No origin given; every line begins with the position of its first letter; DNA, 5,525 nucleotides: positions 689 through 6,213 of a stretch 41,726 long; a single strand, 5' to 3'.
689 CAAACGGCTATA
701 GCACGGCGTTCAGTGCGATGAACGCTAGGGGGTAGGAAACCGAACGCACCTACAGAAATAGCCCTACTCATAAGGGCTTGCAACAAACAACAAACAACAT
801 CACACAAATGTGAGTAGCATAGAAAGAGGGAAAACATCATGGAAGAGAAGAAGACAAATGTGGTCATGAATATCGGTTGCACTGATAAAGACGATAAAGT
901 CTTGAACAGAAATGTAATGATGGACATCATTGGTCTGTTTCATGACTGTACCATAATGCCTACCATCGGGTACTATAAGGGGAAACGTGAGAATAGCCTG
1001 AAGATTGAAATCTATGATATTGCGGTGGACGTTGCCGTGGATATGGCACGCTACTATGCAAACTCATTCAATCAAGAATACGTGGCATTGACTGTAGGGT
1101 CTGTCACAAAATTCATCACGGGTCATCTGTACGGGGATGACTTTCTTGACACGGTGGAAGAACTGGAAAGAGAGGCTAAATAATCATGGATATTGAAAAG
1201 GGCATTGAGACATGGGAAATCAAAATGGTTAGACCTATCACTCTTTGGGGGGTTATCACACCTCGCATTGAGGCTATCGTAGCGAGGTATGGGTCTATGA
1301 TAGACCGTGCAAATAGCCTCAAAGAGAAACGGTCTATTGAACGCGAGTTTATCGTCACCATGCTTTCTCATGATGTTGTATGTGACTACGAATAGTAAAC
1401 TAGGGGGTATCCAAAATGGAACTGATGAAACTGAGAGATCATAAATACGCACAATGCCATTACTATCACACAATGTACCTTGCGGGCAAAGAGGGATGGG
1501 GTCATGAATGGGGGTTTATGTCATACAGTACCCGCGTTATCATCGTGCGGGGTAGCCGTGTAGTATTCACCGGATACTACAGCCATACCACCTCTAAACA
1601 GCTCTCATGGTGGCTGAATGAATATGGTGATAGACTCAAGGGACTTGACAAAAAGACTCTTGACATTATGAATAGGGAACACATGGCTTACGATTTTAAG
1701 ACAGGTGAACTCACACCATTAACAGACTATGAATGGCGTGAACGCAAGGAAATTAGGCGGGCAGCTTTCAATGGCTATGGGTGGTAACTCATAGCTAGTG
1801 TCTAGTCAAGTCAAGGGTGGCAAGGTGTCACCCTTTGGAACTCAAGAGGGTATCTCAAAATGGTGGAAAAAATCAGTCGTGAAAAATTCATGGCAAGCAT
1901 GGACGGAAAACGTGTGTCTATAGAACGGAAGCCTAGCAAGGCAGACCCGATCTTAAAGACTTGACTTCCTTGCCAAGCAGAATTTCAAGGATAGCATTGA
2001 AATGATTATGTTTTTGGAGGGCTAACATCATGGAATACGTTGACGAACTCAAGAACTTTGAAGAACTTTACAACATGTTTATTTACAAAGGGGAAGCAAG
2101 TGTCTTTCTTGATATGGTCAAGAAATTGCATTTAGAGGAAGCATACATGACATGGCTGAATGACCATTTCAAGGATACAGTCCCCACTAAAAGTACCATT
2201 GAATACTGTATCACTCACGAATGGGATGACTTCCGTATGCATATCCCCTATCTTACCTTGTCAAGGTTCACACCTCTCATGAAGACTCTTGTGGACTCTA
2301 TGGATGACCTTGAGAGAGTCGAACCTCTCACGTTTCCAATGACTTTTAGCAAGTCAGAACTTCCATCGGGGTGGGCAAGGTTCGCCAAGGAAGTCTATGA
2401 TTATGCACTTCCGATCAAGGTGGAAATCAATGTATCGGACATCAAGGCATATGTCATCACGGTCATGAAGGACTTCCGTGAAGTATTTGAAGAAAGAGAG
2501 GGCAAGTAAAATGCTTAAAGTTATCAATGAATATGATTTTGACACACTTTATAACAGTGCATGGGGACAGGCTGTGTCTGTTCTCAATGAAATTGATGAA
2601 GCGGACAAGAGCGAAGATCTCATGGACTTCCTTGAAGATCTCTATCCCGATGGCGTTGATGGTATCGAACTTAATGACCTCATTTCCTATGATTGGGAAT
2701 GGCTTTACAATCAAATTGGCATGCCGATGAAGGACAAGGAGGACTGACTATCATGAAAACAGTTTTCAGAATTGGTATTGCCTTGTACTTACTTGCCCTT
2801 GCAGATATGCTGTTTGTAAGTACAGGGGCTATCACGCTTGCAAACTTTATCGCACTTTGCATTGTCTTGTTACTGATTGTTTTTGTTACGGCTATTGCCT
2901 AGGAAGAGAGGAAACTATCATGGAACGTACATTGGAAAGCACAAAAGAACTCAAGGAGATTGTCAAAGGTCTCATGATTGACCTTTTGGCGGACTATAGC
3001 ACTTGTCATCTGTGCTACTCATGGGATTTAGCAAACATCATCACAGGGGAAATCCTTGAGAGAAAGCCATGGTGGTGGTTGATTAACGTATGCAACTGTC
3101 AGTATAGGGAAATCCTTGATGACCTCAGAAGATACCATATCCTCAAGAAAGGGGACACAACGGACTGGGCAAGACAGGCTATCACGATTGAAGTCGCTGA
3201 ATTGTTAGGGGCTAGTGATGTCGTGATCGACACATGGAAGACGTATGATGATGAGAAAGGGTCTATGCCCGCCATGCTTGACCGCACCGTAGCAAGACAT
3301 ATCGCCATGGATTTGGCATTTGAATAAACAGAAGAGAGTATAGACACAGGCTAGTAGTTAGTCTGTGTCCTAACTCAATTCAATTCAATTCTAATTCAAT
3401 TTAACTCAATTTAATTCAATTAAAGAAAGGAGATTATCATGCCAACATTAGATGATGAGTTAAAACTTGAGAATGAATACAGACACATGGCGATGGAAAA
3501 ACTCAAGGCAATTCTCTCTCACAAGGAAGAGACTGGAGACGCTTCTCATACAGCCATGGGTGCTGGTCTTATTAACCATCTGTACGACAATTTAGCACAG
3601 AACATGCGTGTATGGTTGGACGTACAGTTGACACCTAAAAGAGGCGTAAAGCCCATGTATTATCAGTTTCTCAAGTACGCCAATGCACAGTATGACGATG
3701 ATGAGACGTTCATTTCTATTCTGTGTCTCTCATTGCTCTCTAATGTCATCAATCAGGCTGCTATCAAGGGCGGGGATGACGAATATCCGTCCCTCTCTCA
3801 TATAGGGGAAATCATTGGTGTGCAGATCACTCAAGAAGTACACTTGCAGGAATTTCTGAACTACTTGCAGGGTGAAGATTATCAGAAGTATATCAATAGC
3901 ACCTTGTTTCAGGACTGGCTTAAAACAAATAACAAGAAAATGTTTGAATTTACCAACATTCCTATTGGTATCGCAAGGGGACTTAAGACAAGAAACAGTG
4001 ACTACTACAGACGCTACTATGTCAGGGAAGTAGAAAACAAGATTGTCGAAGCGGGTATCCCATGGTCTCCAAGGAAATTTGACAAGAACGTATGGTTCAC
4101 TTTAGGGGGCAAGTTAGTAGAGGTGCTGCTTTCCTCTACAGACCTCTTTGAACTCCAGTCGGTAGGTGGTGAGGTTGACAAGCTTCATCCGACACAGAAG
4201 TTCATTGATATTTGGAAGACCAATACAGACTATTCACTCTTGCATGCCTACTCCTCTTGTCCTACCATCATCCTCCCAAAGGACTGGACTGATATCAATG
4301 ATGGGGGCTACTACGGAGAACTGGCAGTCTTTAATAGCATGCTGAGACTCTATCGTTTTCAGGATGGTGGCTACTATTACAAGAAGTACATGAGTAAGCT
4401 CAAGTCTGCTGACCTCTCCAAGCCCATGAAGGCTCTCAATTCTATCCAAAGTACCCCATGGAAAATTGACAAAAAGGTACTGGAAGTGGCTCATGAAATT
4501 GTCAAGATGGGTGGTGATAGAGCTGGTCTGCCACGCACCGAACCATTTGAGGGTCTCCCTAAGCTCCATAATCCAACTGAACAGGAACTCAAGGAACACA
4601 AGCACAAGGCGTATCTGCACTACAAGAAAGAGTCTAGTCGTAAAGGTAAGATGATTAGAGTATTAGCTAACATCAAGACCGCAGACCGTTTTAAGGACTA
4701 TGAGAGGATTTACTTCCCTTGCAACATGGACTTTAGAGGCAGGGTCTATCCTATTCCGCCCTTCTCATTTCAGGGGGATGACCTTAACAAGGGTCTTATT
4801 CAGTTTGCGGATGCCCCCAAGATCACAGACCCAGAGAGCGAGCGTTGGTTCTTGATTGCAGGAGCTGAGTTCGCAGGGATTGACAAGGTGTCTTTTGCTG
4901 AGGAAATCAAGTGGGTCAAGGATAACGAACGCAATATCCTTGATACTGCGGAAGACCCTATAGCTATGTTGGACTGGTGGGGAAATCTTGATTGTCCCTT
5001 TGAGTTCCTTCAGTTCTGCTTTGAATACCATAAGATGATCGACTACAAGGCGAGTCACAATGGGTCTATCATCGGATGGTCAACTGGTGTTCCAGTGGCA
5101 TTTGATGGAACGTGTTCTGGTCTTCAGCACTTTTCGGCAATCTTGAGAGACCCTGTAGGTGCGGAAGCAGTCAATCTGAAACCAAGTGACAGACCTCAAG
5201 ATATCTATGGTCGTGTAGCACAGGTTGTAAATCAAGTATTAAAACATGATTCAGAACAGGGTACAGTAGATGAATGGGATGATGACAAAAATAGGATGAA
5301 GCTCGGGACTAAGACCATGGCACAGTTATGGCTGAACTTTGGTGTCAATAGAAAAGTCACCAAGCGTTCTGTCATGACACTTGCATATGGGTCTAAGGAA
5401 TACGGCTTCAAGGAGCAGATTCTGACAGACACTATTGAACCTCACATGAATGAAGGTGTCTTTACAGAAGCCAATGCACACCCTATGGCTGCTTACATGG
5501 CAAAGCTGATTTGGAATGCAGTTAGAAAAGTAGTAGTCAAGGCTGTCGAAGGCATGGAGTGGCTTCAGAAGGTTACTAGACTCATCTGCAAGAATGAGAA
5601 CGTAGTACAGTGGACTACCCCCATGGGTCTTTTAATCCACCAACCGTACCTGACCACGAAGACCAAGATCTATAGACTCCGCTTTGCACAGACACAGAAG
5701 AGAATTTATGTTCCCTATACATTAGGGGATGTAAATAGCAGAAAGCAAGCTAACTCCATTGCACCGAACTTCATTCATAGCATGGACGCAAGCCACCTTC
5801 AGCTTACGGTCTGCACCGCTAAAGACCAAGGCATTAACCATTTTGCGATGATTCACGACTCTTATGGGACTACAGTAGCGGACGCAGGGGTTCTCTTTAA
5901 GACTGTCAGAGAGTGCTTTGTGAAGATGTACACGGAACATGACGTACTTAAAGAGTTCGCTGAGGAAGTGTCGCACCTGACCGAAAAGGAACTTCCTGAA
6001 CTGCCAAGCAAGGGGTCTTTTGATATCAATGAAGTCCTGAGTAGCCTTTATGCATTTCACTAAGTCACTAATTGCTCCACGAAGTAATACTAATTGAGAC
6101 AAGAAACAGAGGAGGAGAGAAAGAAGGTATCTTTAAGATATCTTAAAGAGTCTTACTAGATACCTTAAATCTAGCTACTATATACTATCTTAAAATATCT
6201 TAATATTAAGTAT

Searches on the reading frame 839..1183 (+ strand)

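Call 64: search_protein_families(library=phrogs, proteins=[window:839-1183:+], max_evalue=0.01)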
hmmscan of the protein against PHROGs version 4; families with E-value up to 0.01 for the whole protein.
window:839-1183:+ (114 aa): 1 family
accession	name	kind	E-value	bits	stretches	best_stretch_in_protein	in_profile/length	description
phrog_16022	-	unknown function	1.3e-05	26.5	1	30-87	31-89/95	-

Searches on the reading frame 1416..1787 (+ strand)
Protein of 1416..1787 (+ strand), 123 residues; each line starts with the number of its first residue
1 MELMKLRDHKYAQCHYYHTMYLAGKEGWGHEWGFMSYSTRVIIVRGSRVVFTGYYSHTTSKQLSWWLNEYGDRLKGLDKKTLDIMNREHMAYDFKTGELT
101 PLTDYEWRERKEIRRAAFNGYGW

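Call 23: search_protein_families(library=pfam, proteins=[window:1416-1787:+], max_evalue=0.01)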
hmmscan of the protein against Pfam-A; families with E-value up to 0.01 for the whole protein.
window:1416-1787:+ (123 aa): 0 families

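Call 64: search_protein_families(library=phrogs, proteins=[window:1416-1787:+], max_evalue=0.01)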
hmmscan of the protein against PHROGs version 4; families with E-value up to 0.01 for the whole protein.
window:1416-1787:+ (123 aa): 2 families
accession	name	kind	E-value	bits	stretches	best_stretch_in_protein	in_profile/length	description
phrog_4264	-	unknown function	0.00042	21.6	1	33-82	37-85/93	-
phrog_5643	-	unknown function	0.0025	18.5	1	34-70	22-60/79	-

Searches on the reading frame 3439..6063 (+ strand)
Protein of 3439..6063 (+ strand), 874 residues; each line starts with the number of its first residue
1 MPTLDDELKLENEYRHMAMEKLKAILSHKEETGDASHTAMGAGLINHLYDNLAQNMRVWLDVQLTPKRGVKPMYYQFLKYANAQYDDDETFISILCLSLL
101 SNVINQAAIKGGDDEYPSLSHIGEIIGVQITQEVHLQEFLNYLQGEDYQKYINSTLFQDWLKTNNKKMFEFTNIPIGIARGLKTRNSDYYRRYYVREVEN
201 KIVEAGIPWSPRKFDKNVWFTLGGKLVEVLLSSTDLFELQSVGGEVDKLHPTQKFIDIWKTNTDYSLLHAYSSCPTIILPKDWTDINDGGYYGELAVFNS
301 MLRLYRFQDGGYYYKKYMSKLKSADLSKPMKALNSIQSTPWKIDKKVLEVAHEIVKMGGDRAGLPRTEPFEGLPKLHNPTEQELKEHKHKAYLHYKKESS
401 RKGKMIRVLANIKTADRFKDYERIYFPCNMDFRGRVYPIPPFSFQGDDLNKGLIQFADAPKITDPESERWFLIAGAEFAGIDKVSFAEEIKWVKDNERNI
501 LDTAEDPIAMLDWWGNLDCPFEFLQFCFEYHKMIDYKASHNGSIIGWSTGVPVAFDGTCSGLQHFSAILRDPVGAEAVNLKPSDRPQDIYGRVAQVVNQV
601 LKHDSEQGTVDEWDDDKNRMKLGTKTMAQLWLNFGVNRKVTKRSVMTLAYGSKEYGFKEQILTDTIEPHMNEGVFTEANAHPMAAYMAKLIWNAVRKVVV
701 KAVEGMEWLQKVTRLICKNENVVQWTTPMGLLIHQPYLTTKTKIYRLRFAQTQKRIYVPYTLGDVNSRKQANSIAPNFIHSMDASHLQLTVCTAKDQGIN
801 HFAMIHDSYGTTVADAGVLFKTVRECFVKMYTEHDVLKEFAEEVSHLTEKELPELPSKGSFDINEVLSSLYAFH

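Call 63: search_dna_similar(query=window:3439-6063:+, collection=phages, mode=protein, max_rows=15)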
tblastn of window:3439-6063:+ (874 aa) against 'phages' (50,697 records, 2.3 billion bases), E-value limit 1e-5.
Records with a match: 2740; places in all: 2783; records where one place covers at least 80% of the query: 1229.
Best place of each record, by identity: <60% 2740.
By first word of the organism name: Klebsiella 702; Escherichia 364; Pseudomonas 331; Acinetobacter 169; Vibrio 133; Salmonella 113; Yersinia 92; Pectobacterium 84; Ralstonia 55; Xanthomonas 54; and 76 more.
By host as written in the record: - 388; Klebsiella pneumoniae 377; Escherichia coli 123; Acinetobacter baumannii 61; Pseudomonas putida KT2440 and Paw85 53; Pseudomonas aeruginosa 44; Yersinia pestis 38; Pectobacterium atrosepticum DSM18077 33; and 699 more.
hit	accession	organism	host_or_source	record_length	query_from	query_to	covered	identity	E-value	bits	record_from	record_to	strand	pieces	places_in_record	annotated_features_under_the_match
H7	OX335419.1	Klebsiella phage mtp14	Sewage and Seine river water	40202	6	873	99%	36.1%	1e-67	495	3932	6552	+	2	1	record has no annotation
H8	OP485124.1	Pseudomonas phage PSV6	Pseudomonas syringae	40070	7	873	99%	36.0%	4e-137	457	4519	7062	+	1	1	RNA polymerase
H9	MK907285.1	Salmonella phage vB_SalM-LPST153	Salmonella enterica subsp. enterica ...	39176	7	873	99%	36.0%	9e-76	522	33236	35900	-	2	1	DNA-dependent RNA polymerase | RNA polymerase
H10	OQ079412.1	Pseudomonas phage phi C106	Milk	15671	7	873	99%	35.7%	2e-137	458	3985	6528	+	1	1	1: RNA polymerase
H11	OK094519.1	Pseudomonas phage PCS4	Pseudomonas fluorescens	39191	7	873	99%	35.7%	3e-137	458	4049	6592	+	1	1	DNA-directed RNA polymerase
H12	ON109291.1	Pseudomonas phage PCS5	Pseudomonas putida NBRC 14164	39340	7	873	99%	35.7%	3e-137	458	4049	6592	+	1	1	DNA-directed RNA polymerase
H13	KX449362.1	Pseudomonas phage UNO-SLW3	Pseudomonas sp.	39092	7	873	99%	35.7%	3e-137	457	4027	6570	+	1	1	DNA-directed RNA polymerase | promoter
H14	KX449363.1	Pseudomonas phage UNO-SLW4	Pseudomonas sp.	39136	7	873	99%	35.7%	3e-137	457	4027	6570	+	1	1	DNA-directed RNA polymerase | promoter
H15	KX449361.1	Pseudomonas phage UNO-SLW2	Pseudomonas sp.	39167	7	873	99%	35.7%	3e-137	457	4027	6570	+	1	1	DNA-directed RNA polymerase | promoter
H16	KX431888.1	Pseudomonas phage UNO-SLW1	Pseudomonas sp.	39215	7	873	99%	35.7%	3e-137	457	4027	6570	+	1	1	DNA-directed RNA polymerase | promoter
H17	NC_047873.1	Pseudomonas phage UNO-SLW1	Pseudomonas sp.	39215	7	873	99%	35.7%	3e-137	457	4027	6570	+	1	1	RNA polymerase | promoter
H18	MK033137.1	Pseudomonas phage UNO-SLW1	Pseudomonas fluorescens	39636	7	873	99%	35.7%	4e-137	457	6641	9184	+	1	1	record has no annotation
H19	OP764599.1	Erwinia phage pEa_SNUABM_57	Erwinia amylovora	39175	7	873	99%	35.7%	5e-135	451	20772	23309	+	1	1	putative RNA polymerase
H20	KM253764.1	Yersinia phage vB_YenP_AP5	Yersinia enterocolitica serotype O:3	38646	6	873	99%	35.5%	2e-135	452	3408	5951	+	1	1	RNA polymerase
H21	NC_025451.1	Yersinia phage vB_YenP_AP5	Yersinia enterocolitica serotype O:3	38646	6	873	99%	35.5%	2e-135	452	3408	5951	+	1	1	RNA polymerase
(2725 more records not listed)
